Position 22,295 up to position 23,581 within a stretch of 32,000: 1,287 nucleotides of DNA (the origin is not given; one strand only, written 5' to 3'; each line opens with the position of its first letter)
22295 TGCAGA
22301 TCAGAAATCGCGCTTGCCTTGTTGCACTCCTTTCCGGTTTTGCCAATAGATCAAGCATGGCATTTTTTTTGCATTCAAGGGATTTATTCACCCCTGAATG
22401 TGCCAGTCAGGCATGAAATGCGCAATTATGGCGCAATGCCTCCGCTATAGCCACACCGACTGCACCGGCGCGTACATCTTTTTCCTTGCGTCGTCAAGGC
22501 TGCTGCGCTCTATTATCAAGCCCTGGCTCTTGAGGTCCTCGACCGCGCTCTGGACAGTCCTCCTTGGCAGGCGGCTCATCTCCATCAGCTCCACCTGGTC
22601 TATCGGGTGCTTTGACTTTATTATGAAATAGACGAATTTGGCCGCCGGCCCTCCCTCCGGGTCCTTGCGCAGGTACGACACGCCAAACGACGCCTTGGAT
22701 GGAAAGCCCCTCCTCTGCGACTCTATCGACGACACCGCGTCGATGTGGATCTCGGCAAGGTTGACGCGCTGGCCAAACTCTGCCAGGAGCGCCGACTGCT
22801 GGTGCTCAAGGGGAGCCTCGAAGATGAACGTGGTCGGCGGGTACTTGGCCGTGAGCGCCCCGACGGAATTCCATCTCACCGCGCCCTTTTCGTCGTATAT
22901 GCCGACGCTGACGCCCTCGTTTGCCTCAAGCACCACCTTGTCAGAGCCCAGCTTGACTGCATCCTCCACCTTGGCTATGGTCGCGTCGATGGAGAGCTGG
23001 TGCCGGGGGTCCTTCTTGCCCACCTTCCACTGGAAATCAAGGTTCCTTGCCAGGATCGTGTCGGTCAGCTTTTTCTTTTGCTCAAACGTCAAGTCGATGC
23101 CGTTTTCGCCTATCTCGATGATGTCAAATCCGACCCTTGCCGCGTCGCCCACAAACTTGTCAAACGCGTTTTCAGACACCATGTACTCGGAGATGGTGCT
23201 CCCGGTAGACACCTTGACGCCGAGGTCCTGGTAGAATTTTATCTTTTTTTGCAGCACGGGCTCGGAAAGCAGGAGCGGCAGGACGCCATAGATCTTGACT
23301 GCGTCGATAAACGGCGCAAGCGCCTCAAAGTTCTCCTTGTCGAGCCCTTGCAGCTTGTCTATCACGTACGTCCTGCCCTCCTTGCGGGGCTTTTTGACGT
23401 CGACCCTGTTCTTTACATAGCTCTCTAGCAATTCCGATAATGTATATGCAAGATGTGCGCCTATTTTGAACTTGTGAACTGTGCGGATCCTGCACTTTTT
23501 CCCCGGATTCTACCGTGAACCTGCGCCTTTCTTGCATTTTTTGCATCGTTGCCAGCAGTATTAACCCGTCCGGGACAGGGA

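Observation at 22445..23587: Phosphosulfolactate synthase domain fused to a winged-helix domain, divergent from a sulfonate-type ABC transporter: a possible enzyme-derived one-component regulator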

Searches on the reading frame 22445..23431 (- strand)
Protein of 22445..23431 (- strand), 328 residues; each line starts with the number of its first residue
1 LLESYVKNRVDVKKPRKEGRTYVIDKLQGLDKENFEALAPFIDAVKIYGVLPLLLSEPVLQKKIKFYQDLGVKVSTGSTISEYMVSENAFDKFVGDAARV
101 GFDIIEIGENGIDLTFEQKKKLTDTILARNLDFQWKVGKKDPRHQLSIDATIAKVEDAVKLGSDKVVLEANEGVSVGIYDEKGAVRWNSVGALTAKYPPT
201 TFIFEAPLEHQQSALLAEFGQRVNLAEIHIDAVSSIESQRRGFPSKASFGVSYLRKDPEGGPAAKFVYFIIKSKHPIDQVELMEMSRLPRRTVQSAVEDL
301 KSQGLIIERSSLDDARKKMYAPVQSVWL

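Call 3: search_protein_families(library=pfam, proteins=[window:22445-23431:-], max_evalue=0.01)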
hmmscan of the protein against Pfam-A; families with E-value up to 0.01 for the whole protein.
window:22445-23431:- (328 aa): 3 families
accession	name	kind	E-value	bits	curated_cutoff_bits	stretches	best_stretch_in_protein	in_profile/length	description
PF02679.21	ComA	-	1.1e-63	215.4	25.2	1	13-243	5-240/243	(2R)-phospho-3-sulfolactate synthase (ComA)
PF12802.13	MarR_2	-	7.6e-05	23.2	27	1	268-316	12-60/61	MarR family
PF01978.25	TrmB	-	0.00095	19.4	25.6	1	267-324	13-66/68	Sugar-specific transcriptional regulator TrmB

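Call 4: search_protein_families(library=ncbifam, proteins=[window:22445-23431:-], max_evalue=0.01)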
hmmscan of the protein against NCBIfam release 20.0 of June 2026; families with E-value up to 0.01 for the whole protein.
window:22445-23431:- (328 aa): 2 families
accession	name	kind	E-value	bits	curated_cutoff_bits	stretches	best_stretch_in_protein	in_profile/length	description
TIGR03849.2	arch_ComA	equivalog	6.9e-47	159.9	280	1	13-243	1-235/241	phosphosulfolactate synthase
NF053755.1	MsvR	equivalog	0.008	15.9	220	0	278-321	28-71/236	transcriptional factor MsvR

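Call 5: find_homologous_proteins(query=window:22445-23431:-, max_evalue=0.001)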
Query window:22445-23431:- (328 aa): 1219 proteins with E <= 0.001 among 4480 candidates; the best 120 are listed.
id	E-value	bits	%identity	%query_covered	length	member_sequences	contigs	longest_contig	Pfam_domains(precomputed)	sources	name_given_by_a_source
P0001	2.1e-206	702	98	100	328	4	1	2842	PF02679.22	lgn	-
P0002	2.4e-206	702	98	100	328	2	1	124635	PF02679.22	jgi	jgi:phosphosulfolactate synthase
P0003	2.9e-194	662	89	100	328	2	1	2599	PF02679.22,PF12802.14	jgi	jgi:phosphosulfolactate synthase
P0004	1.1e-189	647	88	100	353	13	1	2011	PF02679.22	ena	-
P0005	2.3e-188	643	87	100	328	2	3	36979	PF02679.22,PF12802.14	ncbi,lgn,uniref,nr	ncbi:phosphosulfolactate synthase [Nitrososphaera sp.]|uniref:phosphosulfolactate synthase n=1 Tax=N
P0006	3.4e-188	642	86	100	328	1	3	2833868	PF02679.22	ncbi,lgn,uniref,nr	ncbi:phosphosulfolactate synthase [Candidatus Nitrososphaera gargensis Ga9.2]|uniref:Phosphosulfolac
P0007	4.6e-188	642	86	100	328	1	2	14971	PF02679.22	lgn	-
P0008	1.2e-187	641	86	100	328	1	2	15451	PF02679.22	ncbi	-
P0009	9.4e-187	638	85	100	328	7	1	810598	PF02679.22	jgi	jgi:phosphosulfolactate synthase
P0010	1.5e-186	637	87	100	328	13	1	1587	PF02679.22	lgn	-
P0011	2.0e-186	637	85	100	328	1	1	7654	PF02679.22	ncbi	-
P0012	1.1e-185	634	85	100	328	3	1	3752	PF02679.22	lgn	-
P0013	2.1e-185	633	86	100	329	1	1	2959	PF02679.22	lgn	-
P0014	9.1e-183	625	83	100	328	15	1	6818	PF02679.22,PF12802.14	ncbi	ncbi:MAG: phosphosulfolactate synthase [Nitrososphaera sp.]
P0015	5.4e-181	619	86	96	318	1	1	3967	PF02679.22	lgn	-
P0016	8.0e-181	618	83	100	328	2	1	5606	PF02679.22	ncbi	ncbi:MAG: DNA mismatch repair protein MutT [Candidatus Dadabacteria bacterium]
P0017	3.0e-179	613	82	100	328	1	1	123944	PF02679.22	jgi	jgi:phosphosulfolactate synthase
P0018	4.2e-172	589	77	99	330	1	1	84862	PF02679.22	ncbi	-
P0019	4.2e-171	586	78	100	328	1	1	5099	PF02679.22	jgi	jgi:phosphosulfolactate synthase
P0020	4.6e-171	586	77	100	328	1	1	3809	PF02679.22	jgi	jgi:phosphosulfolactate synthase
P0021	5.0e-171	586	78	100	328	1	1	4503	PF02679.22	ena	-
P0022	8.0e-171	585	78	100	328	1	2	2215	PF02679.22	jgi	jgi:phosphosulfolactate synthase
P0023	8.6e-171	585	78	100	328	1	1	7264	PF02679.22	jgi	jgi:phosphosulfolactate synthase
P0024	9.2e-171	585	78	100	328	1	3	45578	PF02679.22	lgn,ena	-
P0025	1.2e-170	585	78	100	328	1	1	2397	PF02679.22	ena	-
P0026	1.5e-170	584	77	100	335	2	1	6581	PF02679.22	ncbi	-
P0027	1.6e-170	584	78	100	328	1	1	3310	PF02679.22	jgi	jgi:phosphosulfolactate synthase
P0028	1.7e-170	584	78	100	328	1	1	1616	PF02679.22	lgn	-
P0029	1.8e-170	584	78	100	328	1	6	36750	PF02679.22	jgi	jgi:phosphosulfolactate synthase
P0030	1.9e-170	584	78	100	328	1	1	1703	PF02679.22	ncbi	-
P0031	2.1e-170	584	78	100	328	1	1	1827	PF02679.22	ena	-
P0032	3.1e-170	583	78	100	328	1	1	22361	PF02679.22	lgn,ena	-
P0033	3.4e-170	583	77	100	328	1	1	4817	PF02679.22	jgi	-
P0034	3.4e-170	583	77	100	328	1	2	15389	PF02679.22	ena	-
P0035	3.4e-170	583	78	100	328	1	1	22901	PF02679.22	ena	-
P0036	4.4e-170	583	78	100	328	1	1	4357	PF02679.22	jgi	jgi:phosphosulfolactate synthase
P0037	4.9e-170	583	78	100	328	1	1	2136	PF02679.22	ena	-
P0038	6.6e-170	582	78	100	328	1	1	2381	PF02679.22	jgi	jgi:phosphosulfolactate synthase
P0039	9.0e-170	582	77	100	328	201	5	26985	PF02679.22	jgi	jgi:phosphosulfolactate synthase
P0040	9.2e-170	582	77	100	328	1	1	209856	PF02679.22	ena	-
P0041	9.5e-170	582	77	100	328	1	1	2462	PF02679.22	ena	-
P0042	1.0e-169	582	77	100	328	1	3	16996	PF02679.22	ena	-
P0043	1.1e-169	582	78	100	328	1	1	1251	PF02679.22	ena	-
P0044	1.3e-169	581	77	100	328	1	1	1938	PF02679.22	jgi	jgi:phosphosulfolactate synthase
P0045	1.3e-169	581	77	100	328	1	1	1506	PF02679.22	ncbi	-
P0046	1.3e-169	581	77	100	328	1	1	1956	PF02679.22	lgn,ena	-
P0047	1.5e-169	581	77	100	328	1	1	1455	PF02679.22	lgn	-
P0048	1.5e-169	581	77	100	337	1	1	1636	PF02679.22,PF12802.14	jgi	-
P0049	1.7e-169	581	77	100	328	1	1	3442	PF02679.22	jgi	jgi:phosphosulfolactate synthase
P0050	1.9e-169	581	77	100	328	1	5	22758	PF02679.22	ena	-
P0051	1.9e-169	581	78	100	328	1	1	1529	PF02679.22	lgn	-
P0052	2.3e-169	581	77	100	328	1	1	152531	PF02679.22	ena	-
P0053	2.3e-169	581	77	100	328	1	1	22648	PF02679.22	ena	-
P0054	2.4e-169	580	77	100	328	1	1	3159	PF02679.22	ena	-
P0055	2.7e-169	580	77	100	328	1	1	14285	PF02679.22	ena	-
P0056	3.6e-169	580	77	100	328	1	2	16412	PF02679.22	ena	-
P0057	3.7e-169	580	77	100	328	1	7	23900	PF02679.22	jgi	jgi:phosphosulfolactate synthase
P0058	3.9e-169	580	77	100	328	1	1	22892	PF02679.22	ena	-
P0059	4.0e-169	580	77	100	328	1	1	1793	PF02679.22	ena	-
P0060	4.5e-169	580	77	100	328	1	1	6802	PF02679.22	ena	-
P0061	4.6e-169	580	77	100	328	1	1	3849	PF02679.22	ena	-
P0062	4.7e-169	579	77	100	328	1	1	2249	PF02679.22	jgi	-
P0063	6.6e-169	579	77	100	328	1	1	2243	PF02679.22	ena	-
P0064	7.0e-169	579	77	100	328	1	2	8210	PF02679.22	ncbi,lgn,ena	-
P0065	7.4e-169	579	77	100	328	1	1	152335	PF02679.22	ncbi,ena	-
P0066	8.3e-169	579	77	100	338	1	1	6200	PF02679.22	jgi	-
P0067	8.8e-169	579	77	100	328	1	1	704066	PF02679.22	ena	-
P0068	9.2e-169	579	77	100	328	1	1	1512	PF02679.22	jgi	jgi:phosphosulfolactate synthase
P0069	9.7e-169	578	78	100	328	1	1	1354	PF02679.22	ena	-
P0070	1.0e-168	578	77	100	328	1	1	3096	PF02679.22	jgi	jgi:phosphosulfolactate synthase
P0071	1.1e-168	578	76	100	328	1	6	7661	PF02679.22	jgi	jgi:phosphosulfolactate synthase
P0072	1.3e-168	578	77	100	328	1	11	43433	PF02679.22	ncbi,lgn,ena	-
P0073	1.4e-168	578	76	100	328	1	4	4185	PF02679.22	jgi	jgi:phosphosulfolactate synthase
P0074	1.5e-168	578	77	99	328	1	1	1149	PF02679.22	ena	-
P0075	1.5e-168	578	77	100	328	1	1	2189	PF02679.22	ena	-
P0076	1.5e-168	578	77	100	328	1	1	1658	PF02679.22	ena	-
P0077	1.5e-168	578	77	100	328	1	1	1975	PF02679.22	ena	-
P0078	1.6e-168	578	77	100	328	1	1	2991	PF02679.22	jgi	jgi:phosphosulfolactate synthase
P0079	1.7e-168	578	77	100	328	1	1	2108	PF02679.22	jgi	jgi:phosphosulfolactate synthase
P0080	1.7e-168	578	77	100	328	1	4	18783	PF02679.22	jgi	jgi:phosphosulfolactate synthase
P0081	1.8e-168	578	77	100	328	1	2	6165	PF02679.22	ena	-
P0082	1.9e-168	577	77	100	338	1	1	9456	PF02679.22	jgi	-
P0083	1.9e-168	577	77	100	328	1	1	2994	PF02679.22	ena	-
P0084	2.0e-168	577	77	100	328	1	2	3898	PF02679.22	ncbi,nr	ncbi:MAG: phosphosulfolactate synthase [Thermoproteota archaeon]|nr:phosphosulfolactate synthase [Th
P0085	2.2e-168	577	77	100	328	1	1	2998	PF02679.22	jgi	-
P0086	2.2e-168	577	77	100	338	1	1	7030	PF02679.22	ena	-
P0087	2.3e-168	577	77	100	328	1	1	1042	PF02679.22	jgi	jgi:phosphosulfolactate synthase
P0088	2.4e-168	577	77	100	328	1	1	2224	PF02679.22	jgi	jgi:phosphosulfolactate synthase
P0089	2.4e-168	577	77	100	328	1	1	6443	PF02679.22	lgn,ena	-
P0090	2.5e-168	577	77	100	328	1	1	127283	PF02679.22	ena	-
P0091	2.8e-168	577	76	100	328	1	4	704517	PF02679.22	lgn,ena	-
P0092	2.8e-168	577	77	100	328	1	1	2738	PF02679.22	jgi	-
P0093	2.9e-168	577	77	100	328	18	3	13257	PF02679.22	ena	-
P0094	3.0e-168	577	77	100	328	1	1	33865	PF02679.22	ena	-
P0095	3.0e-168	577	77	100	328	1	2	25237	PF02679.22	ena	-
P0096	3.2e-168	577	77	100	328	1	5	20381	PF02679.22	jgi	jgi:phosphosulfolactate synthase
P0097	3.2e-168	577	77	100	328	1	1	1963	PF02679.22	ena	-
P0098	3.6e-168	577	76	100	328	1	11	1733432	PF02679.22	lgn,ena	-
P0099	3.8e-168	576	77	100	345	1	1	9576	PF02679.22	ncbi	ncbi:MAG: phosphosulfolactate synthase, partial [Nitrososphaera sp.]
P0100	3.9e-168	576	76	100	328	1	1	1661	PF02679.22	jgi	jgi:phosphosulfolactate synthase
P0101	4.0e-168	576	76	100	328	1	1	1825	PF02679.22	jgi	jgi:phosphosulfolactate synthase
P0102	4.0e-168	576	76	100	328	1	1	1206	PF02679.22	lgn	-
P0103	4.0e-168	576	77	100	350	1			PF02679.22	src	-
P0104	4.0e-168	576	76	100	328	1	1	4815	PF02679.22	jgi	jgi:phosphosulfolactate synthase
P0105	4.2e-168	576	76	100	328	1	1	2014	PF02679.22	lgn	-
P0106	4.9e-168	576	76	100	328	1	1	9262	PF02679.22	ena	-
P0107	5.0e-168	576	77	100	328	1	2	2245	PF02679.22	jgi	jgi:phosphosulfolactate synthase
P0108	5.2e-168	576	76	100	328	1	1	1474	PF02679.22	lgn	-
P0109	5.5e-168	576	76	100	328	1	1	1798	PF02679.22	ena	-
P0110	5.5e-168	576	77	100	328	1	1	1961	PF02679.22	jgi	jgi:phosphosulfolactate synthase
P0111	5.5e-168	576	76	100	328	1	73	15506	PF02679.22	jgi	jgi:phosphosulfolactate synthase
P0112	5.6e-168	576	77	100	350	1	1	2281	PF02679.22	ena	-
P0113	5.7e-168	576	76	100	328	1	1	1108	PF02679.22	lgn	-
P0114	6.2e-168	576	77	100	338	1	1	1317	PF02679.22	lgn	-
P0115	6.2e-168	576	76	100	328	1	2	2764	PF02679.22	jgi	jgi:phosphosulfolactate synthase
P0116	6.3e-168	576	77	100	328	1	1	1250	PF02679.22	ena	-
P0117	6.5e-168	576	77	100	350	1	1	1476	PF02679.22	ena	-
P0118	6.5e-168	576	77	100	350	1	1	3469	PF02679.22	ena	-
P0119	6.6e-168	576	77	100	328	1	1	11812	PF02679.22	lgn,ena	-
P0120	6.9e-168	576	77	100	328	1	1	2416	PF02679.22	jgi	jgi:phosphosulfolactate synthase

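Call 6: search_solved_structures(query=window:22445-23431:-, max_evalue=1, show_alignments=3)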
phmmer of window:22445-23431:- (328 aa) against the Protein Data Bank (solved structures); distinct sequences matched with E-value up to 1: 6.
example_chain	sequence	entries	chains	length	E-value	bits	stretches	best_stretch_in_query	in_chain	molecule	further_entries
24fo_A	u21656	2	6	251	1.1e-32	116.7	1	18-244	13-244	Phosphosulfolactate synthase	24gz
1qwg_A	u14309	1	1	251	1.2e-32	116.6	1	18-244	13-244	(2R)-phospho-3-sulfolactate synthase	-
9cm1_0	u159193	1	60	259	1.5e-30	109.7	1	18-245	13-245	Phosphosulfolactate synthase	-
1u83_A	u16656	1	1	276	9e-14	54.6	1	10-248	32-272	Phosphosulfolactate synthase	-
4mnu_A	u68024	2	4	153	0.035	16.6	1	264-324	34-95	SlyA-like transcription regulator | MarR family transcriptional regulator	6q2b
1efu_B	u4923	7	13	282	0.44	13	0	20-104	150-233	ELONGATION FACTOR TS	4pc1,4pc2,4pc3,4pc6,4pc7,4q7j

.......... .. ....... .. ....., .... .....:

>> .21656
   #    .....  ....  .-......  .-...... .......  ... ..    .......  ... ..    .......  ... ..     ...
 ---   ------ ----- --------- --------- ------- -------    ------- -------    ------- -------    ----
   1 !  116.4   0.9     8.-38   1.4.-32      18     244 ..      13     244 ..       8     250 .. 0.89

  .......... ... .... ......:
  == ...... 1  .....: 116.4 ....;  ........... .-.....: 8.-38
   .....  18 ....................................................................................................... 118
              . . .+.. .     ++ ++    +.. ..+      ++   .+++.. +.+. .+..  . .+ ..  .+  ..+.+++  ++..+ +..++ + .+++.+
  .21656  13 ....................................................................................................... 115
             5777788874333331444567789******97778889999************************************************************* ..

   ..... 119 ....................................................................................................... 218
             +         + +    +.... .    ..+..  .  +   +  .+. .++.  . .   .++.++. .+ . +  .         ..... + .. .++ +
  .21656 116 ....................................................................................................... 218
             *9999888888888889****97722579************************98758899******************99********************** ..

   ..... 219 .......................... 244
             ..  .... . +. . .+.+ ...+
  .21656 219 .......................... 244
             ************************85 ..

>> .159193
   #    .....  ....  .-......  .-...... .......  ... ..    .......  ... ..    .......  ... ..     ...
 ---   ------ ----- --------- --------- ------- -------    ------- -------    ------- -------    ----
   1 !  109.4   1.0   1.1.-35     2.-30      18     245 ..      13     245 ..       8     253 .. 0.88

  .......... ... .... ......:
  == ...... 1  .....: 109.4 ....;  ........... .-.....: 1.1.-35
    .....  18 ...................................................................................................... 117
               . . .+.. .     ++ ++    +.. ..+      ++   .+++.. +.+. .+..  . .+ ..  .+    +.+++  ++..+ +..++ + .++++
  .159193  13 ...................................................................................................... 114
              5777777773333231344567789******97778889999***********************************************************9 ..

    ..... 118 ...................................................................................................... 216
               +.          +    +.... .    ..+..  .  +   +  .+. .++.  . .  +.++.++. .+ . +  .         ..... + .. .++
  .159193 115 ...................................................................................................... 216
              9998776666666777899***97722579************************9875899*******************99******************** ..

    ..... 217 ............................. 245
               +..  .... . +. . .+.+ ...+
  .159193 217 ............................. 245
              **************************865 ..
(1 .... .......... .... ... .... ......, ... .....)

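Call 9: find_related_loci(query=window:22445-23431:-, collection=genome_contigs, flank=6000)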
Query window:22445-23431:- (328 aa) in genome_contigs; peptide patterns used: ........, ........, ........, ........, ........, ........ (x = any residue, [..] = any of these).
207 stretches matched a pattern; 120 encode a relative of the query (tblastn E <= 1e-3); the best 80 are kept; 80 distinct loci.
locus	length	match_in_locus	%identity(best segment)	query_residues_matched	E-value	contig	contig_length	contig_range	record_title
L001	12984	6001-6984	88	1-328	0e+0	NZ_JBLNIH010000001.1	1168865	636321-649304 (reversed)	Candidatus Nitrososphaera sp. FF02 1, whole genome shotgun sequence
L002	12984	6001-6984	87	1-328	0e+0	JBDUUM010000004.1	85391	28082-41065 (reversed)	MAG: Nitrososphaera sp. isolate NZ_1224 k127_13129175, whole genome shotgun sequence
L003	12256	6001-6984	86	1-328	0e+0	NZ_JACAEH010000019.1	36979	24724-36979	MAG: Nitrososphaera sp. isolate L.E.AR.1 k119_2390684, whole genome shotgun sequence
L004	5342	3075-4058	82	1-328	0e+0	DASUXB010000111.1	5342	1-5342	MAG TPA_asm: Nitrososphaera sp. isolate SMAG_U1858 k141_2105, whole genome shotgun sequence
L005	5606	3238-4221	83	1-328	0e+0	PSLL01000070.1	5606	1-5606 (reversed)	MAG: Candidatus Dadabacteria bacterium isolate ERB_12_1 NODE_4145_length_5606_cov_3.767249, whole genome shotgun sequenc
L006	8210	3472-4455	77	1-328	1e-178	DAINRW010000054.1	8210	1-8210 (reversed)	MAG TPA_asm: Nitrososphaera sp. isolate CTOTU28945 NODE_1677_length_8210_cov_23.465359, whole genome shotgun sequence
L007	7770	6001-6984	77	1-328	5e-178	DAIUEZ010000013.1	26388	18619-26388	MAG TPA_asm: Nitrososphaera sp. isolate CTOTU29107 NODE_14_length_26388_cov_6.652451, whole genome shotgun sequence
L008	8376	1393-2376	76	1-328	2e-177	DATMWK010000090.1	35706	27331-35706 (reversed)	MAG TPA_asm: Nitrososphaera sp. isolate SMAG_U13092 k141_151645, whole genome shotgun sequence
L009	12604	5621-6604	76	1-328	5e-177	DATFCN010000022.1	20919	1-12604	MAG TPA_asm: Nitrososphaera sp. isolate SMAG_U8555 k141_1146358, whole genome shotgun sequence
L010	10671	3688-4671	76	1-328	9e-177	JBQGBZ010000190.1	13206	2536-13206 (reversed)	MAG: Nitrososphaera sp. isolate FCentSoil0_5 FCentSoil0_contig190, whole genome shotgun sequence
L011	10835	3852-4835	76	1-328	2e-176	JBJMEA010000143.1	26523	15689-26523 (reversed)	MAG: Nitrososphaera sp. isolate 12C16O_0h_50_P09_coass_bin_6 k141_678793, whole genome shotgun sequence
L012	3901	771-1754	76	1-328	0e+0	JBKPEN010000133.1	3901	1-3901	MAG: Thermoproteota archaeon isolate HAY_GS_MAG_00013 HAY_GS_000000200855, whole genome shotgun sequence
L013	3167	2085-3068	76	1-328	0e+0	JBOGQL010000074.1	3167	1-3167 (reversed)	MAG: Nitrososphaera sp. isolate M3-B2_metabat2.bin.1 k127_388774, whole genome shotgun sequence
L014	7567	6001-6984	77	1-328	6e-176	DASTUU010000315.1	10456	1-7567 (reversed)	MAG TPA_asm: Nitrososphaeraceae archaeon isolate SMAG_U2341 k141_944403, whole genome shotgun sequence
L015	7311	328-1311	76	1-328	4e-176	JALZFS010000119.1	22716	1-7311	MAG: Thermoproteota archaeon isolate NAD bin16 SC8819-21_k127_2039564, whole genome shotgun sequence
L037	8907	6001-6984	67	1-328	1e-155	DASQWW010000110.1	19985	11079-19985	MAG TPA_asm: Nitrososphaeraceae archaeon isolate SMAG_U11023 k141_979809, whole genome shotgun sequence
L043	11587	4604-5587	66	1-328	2e-153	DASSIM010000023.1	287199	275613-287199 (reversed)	MAG TPA_asm: Candidatus Nitrosopolaris sp. isolate SMAG_U1087 k141_748727, whole genome shotgun sequence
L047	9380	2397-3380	66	1-328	5e-151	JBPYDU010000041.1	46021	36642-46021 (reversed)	MAG: Candidatus Nitrosopolaris sp. isolate Bin.022.fastaField_forest_FP2 k127_658921, whole genome shotgun sequence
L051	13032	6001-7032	61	1-328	3e-144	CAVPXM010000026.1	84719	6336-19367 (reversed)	MAG: uncultured Nitrososphaerales archaeon isolate MFD10007.bin.1.217 genome assembly, contig: contig_14798, whole genom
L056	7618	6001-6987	60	1-328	1e-142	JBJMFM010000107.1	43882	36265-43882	MAG: Nitrososphaeraceae archaeon isolate 12C16O_72h_100_P08_coass_bin_10 k141_2154356, whole genome shotgun sequence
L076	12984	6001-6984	55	1-328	3e-124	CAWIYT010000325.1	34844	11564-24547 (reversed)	MAG: uncultured Nitrososphaerales archaeon isolate MFD05674.bin.1.171 genome assembly, contig: contig_20185, whole genom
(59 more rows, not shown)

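Call 18: search_protein_representatives(protein=window:22445-23431:-)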
Query: 328 residues. Proteins with E-value up to 0.001 (for the whole library): 663; up to 1e-10: 255; up to 1e-30: 29. The best 150 are listed.
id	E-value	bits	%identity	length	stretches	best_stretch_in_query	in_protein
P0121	7.9e-168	573.8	77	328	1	1-328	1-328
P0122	1.6e-128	444.7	77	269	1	1-252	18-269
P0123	8.7e-96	337.2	68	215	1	118-328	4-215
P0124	3.8e-71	256.3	43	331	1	11-321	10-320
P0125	1.5e-70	254.3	45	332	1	13-321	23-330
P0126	4.3e-69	249.5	41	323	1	13-322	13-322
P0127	3.6e-64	233.4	41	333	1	9-320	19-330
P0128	1.5e-61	224.8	38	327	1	13-324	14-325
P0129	1.1e-60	222.0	38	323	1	13-321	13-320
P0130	1.0e-58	215.4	38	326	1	8-321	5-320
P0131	6.3e-54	199.7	72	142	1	202-328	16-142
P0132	4.5e-50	187.1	57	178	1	6-165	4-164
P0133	3.0e-48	181.1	35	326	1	13-321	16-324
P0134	2.0e-46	175.1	56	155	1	7-147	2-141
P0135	1.8e-45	171.9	41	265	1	13-244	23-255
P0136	6.1e-44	166.9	32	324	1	13-306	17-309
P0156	6.8e-27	110.9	31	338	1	7-321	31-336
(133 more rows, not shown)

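Call 31: predict_structure(alignment_id=A1)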
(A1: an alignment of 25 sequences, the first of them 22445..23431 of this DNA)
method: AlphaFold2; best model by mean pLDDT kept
length: 328 residues; sequences in the alignment: 25
mean_pLDDT: 87.0   pTM: 0.72
mean pLDDT of the five models: 87.0, 86.7, 86.3, 86.2, 86.2
residues with pLDDT >= 90: 205; 70-90: 91; 50-70: 17; < 50: 15
segments of 3 or more residues with pLDDT < 50: 247-255, 325-328
pLDDT, mean of each block of 10 residues (from residue 1): 52 80 88 88 94 93 96 95 95 97 95 93 97 95 92 96 94 92 90 92 95 89 93 87 55 52 90 87 93 93 81 81 51
secondary structure, 60 per line:
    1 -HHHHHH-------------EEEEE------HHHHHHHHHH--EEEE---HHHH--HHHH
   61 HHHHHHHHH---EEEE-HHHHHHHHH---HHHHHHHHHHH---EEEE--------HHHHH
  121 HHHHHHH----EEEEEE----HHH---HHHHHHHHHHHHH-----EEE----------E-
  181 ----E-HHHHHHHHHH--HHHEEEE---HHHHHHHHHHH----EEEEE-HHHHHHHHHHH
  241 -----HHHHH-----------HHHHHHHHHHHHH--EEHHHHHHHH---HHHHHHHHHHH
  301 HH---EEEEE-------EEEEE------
elements in order: H2-7 E21-25 H32-41 E44-47 H51-54 H57-69 E73-76 H78-86 H90-100 E104-107 H116-127 E132-137 H148-160 E166-168 H187-196 E202-205 H209-219 E224-228 H230-240 H246-250 H262-274 H279-286 H290-302 E306-310 E318-322
